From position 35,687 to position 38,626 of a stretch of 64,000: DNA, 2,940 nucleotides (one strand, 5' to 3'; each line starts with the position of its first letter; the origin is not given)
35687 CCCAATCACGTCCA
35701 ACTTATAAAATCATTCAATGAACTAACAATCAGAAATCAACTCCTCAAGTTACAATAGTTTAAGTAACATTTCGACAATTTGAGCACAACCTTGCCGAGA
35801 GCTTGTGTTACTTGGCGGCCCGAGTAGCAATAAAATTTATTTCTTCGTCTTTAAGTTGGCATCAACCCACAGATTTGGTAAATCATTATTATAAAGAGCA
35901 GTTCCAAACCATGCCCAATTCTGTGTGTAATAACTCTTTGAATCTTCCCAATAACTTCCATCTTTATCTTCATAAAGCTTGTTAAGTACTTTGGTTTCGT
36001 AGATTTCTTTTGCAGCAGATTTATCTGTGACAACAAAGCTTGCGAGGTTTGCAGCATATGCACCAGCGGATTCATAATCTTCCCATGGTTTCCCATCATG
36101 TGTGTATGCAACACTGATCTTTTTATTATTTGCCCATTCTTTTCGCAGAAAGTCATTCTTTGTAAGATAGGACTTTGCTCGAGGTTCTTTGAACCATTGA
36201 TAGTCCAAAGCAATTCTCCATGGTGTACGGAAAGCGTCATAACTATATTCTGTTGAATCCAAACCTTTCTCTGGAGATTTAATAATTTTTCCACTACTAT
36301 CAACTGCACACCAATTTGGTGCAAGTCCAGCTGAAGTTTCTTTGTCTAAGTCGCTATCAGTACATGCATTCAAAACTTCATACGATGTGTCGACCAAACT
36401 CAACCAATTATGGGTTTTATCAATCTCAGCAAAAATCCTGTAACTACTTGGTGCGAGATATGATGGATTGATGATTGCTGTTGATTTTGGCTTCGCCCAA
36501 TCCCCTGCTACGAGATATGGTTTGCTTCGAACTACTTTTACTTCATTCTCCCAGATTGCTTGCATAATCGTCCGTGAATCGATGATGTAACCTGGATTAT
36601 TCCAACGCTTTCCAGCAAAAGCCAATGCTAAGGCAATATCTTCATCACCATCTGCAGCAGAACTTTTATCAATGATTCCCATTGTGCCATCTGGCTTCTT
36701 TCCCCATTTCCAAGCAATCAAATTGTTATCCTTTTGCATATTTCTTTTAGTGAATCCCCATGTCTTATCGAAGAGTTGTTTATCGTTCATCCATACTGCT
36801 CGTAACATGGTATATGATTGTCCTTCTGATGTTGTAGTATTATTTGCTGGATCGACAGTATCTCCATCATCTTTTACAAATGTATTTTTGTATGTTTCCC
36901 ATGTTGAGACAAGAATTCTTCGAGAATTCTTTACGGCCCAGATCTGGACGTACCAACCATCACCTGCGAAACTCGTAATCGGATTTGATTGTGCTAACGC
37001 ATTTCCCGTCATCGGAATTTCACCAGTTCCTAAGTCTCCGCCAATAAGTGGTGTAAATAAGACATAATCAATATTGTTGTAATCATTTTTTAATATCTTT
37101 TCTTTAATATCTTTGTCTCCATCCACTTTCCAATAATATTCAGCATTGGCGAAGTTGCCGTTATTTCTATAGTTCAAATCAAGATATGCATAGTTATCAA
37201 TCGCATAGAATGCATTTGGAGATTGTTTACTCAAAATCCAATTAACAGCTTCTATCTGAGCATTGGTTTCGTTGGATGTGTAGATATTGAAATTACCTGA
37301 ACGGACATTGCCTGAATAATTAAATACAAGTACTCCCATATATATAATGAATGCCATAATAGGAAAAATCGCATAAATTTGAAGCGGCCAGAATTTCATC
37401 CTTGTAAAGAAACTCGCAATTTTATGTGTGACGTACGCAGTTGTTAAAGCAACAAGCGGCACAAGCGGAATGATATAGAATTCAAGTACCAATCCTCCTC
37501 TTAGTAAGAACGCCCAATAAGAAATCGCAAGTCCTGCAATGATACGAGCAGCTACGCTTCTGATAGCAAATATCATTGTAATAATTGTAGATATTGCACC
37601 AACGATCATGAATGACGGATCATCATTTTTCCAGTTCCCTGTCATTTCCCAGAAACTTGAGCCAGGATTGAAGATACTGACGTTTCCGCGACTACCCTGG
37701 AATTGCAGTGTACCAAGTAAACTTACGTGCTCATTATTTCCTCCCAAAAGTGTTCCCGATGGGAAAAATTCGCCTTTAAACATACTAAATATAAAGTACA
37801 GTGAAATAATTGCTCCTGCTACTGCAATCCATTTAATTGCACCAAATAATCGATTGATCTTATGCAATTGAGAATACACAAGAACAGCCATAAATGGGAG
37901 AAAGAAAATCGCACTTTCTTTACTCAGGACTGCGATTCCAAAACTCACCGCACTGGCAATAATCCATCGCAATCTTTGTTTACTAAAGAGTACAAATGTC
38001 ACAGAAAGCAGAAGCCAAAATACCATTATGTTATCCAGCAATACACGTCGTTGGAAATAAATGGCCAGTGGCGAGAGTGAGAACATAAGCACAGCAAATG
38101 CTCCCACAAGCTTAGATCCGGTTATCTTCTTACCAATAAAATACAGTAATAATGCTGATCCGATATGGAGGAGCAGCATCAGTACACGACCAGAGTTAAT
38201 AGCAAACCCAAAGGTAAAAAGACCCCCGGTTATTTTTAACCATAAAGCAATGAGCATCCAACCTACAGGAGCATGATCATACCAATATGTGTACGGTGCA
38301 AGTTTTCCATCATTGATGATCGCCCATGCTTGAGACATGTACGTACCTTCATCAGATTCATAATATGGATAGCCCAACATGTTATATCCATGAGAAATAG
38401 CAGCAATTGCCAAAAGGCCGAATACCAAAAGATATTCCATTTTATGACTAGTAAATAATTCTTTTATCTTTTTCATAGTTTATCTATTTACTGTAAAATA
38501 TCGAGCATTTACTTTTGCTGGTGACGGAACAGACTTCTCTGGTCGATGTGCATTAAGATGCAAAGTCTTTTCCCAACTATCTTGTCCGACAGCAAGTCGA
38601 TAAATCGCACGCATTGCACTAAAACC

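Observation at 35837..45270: Divergently transcribed giant fused glycosyltransferases: GT-C-GH8 fusion, GT2-GT2 fusion and a 1376-aa GT2-GT2-GT4 tri-fusion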

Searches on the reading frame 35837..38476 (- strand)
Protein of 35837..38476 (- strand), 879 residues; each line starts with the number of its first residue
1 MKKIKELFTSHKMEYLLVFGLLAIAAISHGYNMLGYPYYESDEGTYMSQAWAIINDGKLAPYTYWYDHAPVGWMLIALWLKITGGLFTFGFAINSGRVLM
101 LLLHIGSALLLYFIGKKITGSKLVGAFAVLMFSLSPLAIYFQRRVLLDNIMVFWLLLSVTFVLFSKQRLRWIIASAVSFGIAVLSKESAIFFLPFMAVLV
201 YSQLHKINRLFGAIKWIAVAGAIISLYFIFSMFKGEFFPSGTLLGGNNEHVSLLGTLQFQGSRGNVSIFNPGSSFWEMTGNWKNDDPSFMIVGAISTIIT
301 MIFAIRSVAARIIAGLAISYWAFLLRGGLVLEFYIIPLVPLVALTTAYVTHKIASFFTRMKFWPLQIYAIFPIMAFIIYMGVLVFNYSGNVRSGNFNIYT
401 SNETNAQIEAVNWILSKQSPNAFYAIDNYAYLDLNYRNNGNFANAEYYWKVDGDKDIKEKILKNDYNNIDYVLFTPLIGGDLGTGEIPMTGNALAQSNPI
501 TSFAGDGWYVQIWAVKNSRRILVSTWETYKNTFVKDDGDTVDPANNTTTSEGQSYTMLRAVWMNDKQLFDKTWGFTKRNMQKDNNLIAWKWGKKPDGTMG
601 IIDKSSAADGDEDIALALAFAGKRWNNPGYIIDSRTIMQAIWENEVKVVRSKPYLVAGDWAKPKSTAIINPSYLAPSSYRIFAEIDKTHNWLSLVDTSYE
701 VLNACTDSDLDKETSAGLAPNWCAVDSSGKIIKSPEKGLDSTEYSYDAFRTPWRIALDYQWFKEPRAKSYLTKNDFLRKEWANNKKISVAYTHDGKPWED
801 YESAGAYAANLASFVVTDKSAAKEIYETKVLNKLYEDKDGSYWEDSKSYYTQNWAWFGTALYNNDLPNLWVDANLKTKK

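Call 3: search_protein_families(library=pfam, proteins=[window:35837-38476:-], max_evalue=0.01)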
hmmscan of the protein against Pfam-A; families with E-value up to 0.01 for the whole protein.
window:35837-38476:- (879 aa): 3 families
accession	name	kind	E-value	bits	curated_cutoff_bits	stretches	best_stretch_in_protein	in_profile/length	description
PF01270.23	Glyco_hydro_8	-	2.8e-47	161.8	24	1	519-841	21-323/341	Glycosyl hydrolases family 8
PF02366.24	PMT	-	1.2e-10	41.8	22.7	1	87-225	76-225/245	Dolichyl-phosphate-mannose-protein mannosyltransferase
PF13231.12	PMT_2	-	1.6e-10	41.9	26.1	1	67-225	1-155/160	Dolichyl-phosphate-mannose-protein mannosyltransferase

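Call 18: search_solved_structures(query=window:35837-38476:-, max_evalue=0.01, show_alignments=2)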
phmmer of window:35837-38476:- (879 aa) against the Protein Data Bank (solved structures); distinct sequences matched with E-value up to 0.01: 38.
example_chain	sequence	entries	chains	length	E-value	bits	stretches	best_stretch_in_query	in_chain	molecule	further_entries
1cem_A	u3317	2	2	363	1.1e-30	109.6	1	543-833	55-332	CELLULASE CELA (1,4-BETA-D-GLUCAN-GLUCANOHYDROLASE) | endoglucanase A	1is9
1kwf_A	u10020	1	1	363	6.1e-30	107.1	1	543-833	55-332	Endoglucanase A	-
7f81_A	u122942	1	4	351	3.3e-23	84.9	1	525-751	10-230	Glucanase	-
7f82_A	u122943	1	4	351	1.4e-22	82.8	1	525-739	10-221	Glucanase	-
5gy3_A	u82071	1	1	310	5.2e-21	77.6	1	525-755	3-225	Glucanase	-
5cd2_A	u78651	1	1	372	1.6e-20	76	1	524-724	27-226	Endo-1,4-D-glucanase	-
9b87_A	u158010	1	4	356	2.6e-20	75.3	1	525-751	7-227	Endoglucanase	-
3qxf_A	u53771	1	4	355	3.7e-20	74.8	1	525-751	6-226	Endoglucanase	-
3qxq_A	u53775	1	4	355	8.9e-20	73.5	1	525-751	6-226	Endoglucanase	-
5czl_A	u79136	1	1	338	1.6e-19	72.7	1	524-755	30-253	Glucanase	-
6vc5_A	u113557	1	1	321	1.1e-18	69.9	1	522-756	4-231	Endoglucanase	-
1wzz_A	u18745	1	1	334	7.8e-18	67.1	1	523-753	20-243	Probable endoglucanase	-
5xd0_A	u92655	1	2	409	2e-17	65.7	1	523-850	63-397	Glucanase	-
4q2b_A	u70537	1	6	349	3.2e-17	65.1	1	525-695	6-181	Endo-1,4-beta-D-glucanase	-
6shy_A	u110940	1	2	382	4e-16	61.4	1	536-812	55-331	Reducing-end xylose-releasing exo-oligoxylanase Rex8A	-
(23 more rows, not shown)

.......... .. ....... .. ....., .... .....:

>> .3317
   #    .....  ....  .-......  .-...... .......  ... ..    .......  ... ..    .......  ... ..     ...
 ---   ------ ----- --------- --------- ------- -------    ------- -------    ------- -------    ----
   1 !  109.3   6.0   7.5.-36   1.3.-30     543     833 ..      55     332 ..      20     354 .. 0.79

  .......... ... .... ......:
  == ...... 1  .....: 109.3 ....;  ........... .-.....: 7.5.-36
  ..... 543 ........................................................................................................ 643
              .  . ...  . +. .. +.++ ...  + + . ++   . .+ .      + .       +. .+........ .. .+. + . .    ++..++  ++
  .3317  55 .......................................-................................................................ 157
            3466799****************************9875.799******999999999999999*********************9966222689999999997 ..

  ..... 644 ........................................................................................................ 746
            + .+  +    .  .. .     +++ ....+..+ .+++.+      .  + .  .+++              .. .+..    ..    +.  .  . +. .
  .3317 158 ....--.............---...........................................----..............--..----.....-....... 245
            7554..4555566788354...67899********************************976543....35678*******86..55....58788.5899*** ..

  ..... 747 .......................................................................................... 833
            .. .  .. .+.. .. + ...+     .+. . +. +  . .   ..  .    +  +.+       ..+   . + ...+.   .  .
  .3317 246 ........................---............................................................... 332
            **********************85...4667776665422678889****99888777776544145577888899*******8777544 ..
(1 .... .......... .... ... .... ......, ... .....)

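Call 19: search_protein_families(library=ncbifam, proteins=[window:35837-38476:-], max_evalue=0.001)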
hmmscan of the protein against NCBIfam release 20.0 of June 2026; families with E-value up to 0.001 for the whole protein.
window:35837-38476:- (879 aa): 1 family
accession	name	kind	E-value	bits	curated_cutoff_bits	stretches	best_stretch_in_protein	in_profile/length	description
NF008305.0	PRK11097.1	equivalog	9.8e-41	139.8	299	1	522-863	25-355/378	cellulose synthase complex periplasmic endoglucanase BcsZ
